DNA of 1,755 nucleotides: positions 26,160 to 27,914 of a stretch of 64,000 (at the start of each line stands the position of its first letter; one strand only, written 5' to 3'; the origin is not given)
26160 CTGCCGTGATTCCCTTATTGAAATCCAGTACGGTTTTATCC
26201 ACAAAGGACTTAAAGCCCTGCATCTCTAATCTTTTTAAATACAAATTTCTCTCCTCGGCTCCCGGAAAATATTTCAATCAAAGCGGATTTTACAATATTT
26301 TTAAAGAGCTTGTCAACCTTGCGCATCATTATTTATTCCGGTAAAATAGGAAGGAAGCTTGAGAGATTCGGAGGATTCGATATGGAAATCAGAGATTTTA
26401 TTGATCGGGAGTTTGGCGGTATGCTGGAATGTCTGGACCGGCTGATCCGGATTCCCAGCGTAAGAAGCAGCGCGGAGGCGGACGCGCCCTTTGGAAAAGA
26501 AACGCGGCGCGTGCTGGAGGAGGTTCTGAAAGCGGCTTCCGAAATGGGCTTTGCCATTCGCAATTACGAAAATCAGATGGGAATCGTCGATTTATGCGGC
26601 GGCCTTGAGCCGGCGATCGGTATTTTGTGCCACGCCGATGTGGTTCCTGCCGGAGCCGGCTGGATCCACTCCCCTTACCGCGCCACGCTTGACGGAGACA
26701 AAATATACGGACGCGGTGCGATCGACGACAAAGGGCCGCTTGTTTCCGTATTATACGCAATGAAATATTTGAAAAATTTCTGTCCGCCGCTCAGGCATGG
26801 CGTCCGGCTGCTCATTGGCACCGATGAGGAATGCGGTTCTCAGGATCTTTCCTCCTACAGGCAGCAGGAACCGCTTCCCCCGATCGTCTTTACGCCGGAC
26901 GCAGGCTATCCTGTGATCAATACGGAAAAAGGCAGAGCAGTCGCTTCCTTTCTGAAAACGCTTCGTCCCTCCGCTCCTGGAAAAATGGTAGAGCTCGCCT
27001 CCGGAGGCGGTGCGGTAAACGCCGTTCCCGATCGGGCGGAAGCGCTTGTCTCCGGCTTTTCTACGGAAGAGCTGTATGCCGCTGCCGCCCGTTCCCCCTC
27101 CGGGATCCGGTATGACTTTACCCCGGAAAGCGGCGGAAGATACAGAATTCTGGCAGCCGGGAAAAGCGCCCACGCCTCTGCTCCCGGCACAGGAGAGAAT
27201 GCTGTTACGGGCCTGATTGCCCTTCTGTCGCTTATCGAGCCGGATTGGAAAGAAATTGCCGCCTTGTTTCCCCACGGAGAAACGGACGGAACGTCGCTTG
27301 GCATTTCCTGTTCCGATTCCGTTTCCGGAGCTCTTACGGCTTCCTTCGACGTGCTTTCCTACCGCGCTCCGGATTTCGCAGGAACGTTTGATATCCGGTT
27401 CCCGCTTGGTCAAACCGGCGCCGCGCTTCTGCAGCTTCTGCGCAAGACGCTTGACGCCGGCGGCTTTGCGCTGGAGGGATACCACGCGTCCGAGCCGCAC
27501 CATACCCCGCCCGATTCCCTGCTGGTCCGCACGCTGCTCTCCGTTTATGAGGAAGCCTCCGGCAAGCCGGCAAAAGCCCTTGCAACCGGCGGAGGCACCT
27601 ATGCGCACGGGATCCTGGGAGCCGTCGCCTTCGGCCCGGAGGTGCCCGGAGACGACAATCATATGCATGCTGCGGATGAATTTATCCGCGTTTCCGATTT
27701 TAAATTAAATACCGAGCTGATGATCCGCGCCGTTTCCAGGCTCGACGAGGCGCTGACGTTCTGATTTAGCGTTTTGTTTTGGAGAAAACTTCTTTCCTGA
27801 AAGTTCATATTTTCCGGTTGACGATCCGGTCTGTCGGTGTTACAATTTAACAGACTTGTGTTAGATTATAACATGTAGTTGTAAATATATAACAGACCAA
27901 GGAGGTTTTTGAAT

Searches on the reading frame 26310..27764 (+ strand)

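Call 26: search_protein_families(library=pfam, proteins=[window:26310-27764:+], max_evalue=0.001)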
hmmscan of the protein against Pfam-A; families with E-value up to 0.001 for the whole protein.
window:26310-27764:+ (484 aa): 2 families
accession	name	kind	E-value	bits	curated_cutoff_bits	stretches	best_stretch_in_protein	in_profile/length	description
PF01546.33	Peptidase_M20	-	3.7e-21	76.4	24.6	1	107-475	4-204/206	Peptidase family M20/M25/M40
PF07687.19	M20_dimer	-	1.7e-06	28.3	21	0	278-325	9-49/107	Peptidase dimerisation domain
